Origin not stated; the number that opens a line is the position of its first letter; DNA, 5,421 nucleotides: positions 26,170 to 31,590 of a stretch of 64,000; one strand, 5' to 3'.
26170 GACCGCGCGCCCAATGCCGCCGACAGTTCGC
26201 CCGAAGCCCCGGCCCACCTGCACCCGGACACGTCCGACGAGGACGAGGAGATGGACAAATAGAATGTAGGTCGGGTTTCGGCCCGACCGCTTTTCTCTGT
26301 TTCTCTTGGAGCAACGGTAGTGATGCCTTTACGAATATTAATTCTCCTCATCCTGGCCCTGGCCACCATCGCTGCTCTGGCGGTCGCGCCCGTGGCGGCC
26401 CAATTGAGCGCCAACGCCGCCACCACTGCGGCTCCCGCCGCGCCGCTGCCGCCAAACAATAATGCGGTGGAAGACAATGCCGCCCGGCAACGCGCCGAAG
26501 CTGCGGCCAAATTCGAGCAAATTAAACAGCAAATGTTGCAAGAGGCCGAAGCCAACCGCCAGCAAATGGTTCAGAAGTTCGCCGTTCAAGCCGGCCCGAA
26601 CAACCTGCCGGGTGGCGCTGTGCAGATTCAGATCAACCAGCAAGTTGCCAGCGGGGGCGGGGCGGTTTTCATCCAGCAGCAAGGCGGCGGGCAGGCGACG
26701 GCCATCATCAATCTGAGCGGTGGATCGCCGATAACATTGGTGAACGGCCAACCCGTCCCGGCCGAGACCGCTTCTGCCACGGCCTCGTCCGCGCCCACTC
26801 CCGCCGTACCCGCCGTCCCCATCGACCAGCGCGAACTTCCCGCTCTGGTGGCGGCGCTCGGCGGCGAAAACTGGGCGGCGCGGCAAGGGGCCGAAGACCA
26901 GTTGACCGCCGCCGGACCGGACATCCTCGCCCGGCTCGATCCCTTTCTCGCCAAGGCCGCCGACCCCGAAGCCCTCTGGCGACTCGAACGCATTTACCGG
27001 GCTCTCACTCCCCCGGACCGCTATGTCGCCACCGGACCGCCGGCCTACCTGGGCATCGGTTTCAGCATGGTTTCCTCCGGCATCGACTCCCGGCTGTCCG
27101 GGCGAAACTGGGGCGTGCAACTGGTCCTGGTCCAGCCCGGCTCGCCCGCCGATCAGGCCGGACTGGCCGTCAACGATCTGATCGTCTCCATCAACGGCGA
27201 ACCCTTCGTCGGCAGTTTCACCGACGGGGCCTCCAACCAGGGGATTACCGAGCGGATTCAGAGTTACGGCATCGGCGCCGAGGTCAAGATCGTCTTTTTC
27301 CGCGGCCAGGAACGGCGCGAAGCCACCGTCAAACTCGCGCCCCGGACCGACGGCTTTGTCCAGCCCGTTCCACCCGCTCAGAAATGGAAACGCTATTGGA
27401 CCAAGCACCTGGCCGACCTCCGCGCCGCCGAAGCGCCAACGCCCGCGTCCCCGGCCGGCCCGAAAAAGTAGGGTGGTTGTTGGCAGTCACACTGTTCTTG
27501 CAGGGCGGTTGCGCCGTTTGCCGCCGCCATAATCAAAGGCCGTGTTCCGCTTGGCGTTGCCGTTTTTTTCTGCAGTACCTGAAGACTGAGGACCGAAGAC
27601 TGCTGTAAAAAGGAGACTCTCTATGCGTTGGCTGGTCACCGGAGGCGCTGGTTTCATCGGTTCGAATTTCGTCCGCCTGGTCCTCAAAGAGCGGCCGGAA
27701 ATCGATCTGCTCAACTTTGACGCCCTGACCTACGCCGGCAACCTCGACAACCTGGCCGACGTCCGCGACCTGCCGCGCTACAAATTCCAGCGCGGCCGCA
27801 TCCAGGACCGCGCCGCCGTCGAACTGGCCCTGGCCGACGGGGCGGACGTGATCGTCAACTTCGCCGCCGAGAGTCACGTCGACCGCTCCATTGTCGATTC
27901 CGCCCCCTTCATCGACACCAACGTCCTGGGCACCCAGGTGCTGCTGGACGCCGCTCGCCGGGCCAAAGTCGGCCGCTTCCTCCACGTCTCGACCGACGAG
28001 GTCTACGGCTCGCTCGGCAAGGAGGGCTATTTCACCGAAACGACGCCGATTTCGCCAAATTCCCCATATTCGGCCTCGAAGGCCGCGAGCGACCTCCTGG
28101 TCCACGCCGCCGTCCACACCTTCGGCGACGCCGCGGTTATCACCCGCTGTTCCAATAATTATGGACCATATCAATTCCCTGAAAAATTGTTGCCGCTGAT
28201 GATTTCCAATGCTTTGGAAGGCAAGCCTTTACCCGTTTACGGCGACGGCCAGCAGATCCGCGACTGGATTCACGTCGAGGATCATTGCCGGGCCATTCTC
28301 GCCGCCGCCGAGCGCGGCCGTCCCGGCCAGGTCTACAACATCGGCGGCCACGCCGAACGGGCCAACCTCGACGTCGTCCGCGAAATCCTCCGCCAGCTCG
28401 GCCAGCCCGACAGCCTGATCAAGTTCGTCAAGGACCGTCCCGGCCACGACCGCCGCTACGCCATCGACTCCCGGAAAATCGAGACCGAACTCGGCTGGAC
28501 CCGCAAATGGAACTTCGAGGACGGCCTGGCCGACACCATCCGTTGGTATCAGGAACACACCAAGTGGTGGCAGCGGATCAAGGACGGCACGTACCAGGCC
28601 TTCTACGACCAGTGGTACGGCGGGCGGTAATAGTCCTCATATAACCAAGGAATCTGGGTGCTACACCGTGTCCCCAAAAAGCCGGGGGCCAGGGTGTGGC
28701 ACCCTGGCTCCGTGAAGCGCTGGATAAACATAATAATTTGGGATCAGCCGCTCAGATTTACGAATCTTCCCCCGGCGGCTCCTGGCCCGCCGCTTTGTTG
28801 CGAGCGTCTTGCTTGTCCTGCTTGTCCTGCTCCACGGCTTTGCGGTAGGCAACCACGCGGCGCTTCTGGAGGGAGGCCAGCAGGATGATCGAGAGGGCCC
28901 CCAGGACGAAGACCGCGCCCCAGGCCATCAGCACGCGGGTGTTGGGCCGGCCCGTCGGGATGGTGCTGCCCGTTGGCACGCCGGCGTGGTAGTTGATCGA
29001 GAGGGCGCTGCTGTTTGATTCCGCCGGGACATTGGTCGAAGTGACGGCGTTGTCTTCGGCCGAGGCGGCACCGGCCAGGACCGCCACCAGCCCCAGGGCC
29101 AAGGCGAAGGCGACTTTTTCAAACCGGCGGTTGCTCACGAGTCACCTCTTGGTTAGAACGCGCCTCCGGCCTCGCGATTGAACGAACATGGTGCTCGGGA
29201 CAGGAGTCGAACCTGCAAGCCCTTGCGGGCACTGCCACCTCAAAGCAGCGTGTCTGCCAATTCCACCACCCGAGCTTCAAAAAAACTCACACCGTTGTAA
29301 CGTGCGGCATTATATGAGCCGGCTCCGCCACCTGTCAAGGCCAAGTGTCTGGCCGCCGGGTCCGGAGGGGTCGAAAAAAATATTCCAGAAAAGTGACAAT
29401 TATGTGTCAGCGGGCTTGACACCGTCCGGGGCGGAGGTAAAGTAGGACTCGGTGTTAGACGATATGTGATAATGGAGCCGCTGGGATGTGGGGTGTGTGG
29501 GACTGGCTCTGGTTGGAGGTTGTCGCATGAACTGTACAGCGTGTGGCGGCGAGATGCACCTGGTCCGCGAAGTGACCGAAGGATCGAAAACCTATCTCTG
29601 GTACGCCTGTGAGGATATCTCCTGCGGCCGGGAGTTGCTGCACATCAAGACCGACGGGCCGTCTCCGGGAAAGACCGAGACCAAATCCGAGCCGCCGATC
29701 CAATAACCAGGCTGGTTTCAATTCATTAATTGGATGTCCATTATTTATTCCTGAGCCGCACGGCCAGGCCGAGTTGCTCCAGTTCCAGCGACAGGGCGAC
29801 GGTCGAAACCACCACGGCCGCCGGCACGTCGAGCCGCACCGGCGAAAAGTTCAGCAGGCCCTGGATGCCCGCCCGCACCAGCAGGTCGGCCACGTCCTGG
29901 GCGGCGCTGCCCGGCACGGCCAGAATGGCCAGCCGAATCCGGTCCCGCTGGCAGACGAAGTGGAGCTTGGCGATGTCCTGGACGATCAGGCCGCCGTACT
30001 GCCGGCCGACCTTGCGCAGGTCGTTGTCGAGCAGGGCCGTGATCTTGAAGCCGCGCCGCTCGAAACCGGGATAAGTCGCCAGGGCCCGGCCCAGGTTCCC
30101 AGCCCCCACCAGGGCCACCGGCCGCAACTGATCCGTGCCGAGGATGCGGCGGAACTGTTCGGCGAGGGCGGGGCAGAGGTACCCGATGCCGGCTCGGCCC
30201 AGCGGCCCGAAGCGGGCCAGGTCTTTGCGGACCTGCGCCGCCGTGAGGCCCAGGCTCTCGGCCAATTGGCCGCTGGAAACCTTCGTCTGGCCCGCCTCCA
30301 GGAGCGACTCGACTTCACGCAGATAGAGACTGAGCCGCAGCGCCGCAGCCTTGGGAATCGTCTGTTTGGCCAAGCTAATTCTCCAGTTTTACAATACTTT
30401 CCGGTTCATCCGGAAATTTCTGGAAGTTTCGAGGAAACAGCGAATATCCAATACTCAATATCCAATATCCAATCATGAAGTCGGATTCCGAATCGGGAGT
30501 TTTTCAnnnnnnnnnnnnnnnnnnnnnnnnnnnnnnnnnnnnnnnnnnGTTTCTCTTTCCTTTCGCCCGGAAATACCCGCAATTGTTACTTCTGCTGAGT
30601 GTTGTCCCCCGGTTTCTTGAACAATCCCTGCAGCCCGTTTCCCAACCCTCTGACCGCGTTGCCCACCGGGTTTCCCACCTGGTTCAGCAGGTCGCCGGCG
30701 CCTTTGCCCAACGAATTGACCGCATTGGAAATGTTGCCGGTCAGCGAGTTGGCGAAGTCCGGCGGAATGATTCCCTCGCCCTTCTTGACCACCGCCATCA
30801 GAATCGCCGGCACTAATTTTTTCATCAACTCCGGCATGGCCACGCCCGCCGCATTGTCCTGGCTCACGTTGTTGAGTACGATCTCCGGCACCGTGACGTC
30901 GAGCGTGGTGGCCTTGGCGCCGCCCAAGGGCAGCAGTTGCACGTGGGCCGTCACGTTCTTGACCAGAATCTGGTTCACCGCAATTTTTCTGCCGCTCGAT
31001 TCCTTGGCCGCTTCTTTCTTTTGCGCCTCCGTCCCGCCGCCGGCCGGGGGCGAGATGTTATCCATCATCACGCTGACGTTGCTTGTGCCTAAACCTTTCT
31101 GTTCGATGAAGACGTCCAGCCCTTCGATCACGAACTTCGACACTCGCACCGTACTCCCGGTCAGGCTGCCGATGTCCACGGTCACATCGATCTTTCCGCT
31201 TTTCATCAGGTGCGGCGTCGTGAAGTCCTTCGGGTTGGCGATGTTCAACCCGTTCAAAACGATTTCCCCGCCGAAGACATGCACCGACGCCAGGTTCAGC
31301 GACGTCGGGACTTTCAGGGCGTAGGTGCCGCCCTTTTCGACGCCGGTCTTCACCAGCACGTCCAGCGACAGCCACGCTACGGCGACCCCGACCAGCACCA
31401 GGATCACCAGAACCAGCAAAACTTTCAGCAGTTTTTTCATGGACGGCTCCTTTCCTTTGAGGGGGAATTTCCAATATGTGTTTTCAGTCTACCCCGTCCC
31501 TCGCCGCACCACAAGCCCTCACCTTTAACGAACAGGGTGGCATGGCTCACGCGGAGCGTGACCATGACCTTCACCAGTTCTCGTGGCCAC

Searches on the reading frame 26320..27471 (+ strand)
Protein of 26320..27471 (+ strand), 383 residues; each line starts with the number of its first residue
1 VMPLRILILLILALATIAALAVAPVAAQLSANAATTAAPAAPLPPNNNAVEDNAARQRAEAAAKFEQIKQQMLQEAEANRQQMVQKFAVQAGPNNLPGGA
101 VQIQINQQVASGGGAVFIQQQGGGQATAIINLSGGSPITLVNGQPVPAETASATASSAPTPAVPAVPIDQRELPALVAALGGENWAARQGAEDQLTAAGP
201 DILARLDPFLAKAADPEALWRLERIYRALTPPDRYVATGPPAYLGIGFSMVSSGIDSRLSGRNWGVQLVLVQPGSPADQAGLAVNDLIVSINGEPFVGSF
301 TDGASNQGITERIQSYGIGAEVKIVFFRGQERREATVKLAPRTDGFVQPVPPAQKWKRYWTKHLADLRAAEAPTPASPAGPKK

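Call 27: search_protein_families(library=pfam, proteins=[window:26320-27471:+], max_evalue=0.0001)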
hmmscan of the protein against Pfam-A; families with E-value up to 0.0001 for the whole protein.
window:26320-27471:+ (383 aa): 3 families
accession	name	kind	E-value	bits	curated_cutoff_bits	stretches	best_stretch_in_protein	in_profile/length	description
PF17820.7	PDZ_6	-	5.1e-11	42.6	27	1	271-301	5-34/54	PDZ domain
PF13180.12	PDZ_2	-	9.9e-10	39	27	1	243-339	2-80/80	PDZ domain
PF00595.29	PDZ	-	6.6e-07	30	23.2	1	246-297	12-58/81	PDZ domain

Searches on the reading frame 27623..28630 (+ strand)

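Call 27: search_protein_families(library=pfam, proteins=[window:27623-28630:+], max_evalue=0.0001)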
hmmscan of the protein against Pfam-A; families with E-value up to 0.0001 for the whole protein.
window:27623-28630:+ (335 aa): 7 families
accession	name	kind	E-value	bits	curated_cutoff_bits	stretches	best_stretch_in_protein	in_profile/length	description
PF16363.11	GDP_Man_Dehyd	-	7.4e-81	272.6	27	1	4-305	1-332/332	GDP-mannose 4,6 dehydratase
PF01370.27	Epimerase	-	1e-68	231.7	20.9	1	3-241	1-240/240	NAD dependent epimerase/dehydratase family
PF01073.25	3Beta_HSD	-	1.3e-19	70.8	22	1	4-230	1-230/280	3-beta hydroxysteroid dehydrogenase/isomerase family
PF04321.23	RmlD_sub_bind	-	7.1e-17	61.8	27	1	1-269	1-241/287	RmlD substrate binding domain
PF02719.21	Polysacc_synt_2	-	2.1e-16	60.4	20.2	1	4-274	2-266/293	Polysaccharide biosynthesis protein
PF07993.18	NAD_binding_4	-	2e-11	44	20.1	1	70-178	85-206/258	Male sterility protein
PF13460.12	NAD_binding_10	-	1.2e-06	29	27.2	1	7-159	1-131/184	NAD(P)H-binding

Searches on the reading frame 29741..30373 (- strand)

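Call 27: search_protein_families(library=pfam, proteins=[window:29741-30373:-], max_evalue=0.0001)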
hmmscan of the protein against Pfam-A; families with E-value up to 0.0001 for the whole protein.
window:29741-30373:- (210 aa): 2 families
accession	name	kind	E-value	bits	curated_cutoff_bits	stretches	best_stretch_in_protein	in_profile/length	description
PF06971.19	Put_DNA-bind_N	-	1.2e-16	61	27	1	6-52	2-48/49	Putative DNA-binding protein N-terminus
PF02629.25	CoA_binding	-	1.5e-16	61.4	22.3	1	84-179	4-97/97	CoA binding domain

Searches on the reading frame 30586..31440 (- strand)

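Call 27: search_protein_families(library=pfam, proteins=[window:30586-31440:-], max_evalue=0.0001)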
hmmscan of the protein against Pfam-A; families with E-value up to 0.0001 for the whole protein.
window:30586-31440:- (284 aa): 1 family
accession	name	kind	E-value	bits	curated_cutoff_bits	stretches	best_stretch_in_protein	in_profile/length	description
PF05359.17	DUF748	-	8.2e-12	44.4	50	1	2-168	12-167/1037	Domain of Unknown Function (DUF748)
